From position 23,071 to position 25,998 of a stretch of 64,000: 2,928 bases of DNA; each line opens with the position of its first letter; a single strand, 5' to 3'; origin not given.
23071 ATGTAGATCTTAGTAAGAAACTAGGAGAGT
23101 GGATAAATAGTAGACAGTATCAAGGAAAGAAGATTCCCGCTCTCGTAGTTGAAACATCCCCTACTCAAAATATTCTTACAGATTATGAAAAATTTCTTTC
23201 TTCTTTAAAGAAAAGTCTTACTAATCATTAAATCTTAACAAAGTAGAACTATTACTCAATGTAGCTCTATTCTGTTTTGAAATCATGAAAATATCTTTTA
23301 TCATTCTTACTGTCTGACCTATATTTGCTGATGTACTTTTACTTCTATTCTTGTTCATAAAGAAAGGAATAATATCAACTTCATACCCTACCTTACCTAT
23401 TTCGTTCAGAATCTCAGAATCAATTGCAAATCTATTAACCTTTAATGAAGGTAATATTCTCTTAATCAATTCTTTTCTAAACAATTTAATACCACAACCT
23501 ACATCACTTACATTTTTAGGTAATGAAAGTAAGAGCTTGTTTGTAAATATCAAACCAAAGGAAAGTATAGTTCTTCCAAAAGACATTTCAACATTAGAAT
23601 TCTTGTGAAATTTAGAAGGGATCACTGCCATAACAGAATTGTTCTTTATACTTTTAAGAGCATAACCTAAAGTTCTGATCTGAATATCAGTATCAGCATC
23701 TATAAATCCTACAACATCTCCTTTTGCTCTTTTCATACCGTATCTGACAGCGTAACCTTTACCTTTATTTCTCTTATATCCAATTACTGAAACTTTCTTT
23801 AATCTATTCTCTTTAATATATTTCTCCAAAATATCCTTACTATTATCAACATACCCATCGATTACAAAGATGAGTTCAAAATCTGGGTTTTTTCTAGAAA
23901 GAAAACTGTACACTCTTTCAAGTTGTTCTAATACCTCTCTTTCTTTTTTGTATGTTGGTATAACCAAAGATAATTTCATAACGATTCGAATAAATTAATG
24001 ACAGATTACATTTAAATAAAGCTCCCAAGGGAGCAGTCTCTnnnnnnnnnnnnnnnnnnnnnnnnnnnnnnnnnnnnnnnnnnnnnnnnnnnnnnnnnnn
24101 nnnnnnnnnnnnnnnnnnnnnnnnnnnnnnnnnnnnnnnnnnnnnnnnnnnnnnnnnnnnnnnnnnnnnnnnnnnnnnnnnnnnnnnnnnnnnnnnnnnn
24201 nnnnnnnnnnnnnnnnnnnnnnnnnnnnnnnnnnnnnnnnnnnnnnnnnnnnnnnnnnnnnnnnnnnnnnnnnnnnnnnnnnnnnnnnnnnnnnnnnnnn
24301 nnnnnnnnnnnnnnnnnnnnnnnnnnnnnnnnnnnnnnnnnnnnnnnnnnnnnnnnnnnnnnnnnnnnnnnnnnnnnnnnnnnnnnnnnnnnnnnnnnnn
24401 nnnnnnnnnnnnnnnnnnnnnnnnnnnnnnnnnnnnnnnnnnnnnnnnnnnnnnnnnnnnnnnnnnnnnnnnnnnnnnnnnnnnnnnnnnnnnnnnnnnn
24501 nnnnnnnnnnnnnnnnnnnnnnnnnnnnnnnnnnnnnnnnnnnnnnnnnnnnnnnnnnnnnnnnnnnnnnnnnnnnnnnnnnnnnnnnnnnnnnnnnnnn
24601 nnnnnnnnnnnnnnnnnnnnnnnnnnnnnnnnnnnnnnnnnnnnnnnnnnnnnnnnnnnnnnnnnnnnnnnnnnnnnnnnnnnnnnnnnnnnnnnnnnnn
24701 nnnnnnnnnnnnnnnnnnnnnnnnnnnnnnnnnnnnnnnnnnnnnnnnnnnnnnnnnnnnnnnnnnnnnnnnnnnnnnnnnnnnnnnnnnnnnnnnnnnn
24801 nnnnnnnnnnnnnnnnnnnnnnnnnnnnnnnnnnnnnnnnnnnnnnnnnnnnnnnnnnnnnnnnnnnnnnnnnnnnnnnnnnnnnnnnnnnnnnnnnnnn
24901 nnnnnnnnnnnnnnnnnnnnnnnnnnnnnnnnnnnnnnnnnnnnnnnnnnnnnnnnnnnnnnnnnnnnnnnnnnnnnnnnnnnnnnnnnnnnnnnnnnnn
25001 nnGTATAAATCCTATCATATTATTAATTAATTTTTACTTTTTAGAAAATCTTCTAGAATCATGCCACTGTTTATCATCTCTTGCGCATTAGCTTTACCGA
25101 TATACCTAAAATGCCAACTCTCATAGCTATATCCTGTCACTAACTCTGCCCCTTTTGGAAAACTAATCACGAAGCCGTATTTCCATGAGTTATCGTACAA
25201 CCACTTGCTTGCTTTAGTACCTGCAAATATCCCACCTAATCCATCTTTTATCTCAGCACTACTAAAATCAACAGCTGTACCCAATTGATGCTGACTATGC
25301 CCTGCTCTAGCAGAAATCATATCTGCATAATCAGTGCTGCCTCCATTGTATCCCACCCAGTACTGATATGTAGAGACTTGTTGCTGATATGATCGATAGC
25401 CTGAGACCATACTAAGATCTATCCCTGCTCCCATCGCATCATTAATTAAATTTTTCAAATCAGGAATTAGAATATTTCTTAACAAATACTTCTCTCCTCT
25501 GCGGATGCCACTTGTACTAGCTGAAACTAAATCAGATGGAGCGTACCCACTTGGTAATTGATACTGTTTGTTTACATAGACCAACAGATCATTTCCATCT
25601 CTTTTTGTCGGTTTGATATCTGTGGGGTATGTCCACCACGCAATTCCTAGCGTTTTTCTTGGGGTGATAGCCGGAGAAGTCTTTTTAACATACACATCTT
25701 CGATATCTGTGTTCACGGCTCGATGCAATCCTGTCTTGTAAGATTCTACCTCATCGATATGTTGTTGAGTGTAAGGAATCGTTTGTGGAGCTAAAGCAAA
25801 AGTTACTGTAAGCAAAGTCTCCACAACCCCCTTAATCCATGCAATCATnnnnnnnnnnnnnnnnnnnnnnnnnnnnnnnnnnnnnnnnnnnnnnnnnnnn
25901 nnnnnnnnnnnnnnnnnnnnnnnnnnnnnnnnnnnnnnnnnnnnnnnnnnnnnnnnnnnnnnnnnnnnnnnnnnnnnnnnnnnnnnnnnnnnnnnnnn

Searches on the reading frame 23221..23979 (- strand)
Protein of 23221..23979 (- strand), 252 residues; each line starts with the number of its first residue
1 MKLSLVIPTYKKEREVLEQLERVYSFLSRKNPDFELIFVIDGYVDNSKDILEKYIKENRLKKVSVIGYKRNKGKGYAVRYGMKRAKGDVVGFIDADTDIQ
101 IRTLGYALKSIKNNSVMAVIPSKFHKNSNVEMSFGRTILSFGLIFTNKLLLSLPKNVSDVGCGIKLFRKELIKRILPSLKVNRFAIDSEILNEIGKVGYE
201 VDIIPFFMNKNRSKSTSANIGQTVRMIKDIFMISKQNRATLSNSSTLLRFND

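Call 46: search_protein_families(library=pfam, proteins=[window:23221-23979:-], max_evalue=0.001)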
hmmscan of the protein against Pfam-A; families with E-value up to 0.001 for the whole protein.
window:23221-23979:- (252 aa): 3 families
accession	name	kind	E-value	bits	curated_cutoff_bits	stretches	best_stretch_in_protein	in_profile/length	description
PF00535.33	Glycos_transf_2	-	2e-24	86.8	23.3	1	4-175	1-167/168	Glycosyl transferase family 2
PF13641.12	Glyco_tranf_2_3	-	4.9e-07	30.4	27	1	3-176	3-175/230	Glycosyltransferase like family 2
PF10111.15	Glyco_tranf_2_2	-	5.4e-06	26.5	27.3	1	4-112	1-107/276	Glycosyltransferase like family 2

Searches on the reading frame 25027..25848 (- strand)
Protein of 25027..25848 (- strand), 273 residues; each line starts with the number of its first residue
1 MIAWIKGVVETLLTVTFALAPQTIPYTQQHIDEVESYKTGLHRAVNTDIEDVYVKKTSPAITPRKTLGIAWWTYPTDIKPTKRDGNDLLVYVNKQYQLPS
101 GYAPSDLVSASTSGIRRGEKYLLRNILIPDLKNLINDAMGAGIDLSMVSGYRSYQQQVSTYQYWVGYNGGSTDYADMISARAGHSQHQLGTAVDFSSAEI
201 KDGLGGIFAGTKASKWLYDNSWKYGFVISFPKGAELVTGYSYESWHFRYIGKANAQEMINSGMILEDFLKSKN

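Call 46: search_protein_families(library=pfam, proteins=[window:25027-25848:-], max_evalue=0.001)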
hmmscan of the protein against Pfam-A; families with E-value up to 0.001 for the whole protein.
window:25027-25848:- (273 aa): 1 family
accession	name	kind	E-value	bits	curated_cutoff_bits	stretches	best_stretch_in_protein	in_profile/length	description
PF02557.22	VanY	-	8.2e-34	116.7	25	1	123-252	4-132/132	D-alanyl-D-alanine carboxypeptidase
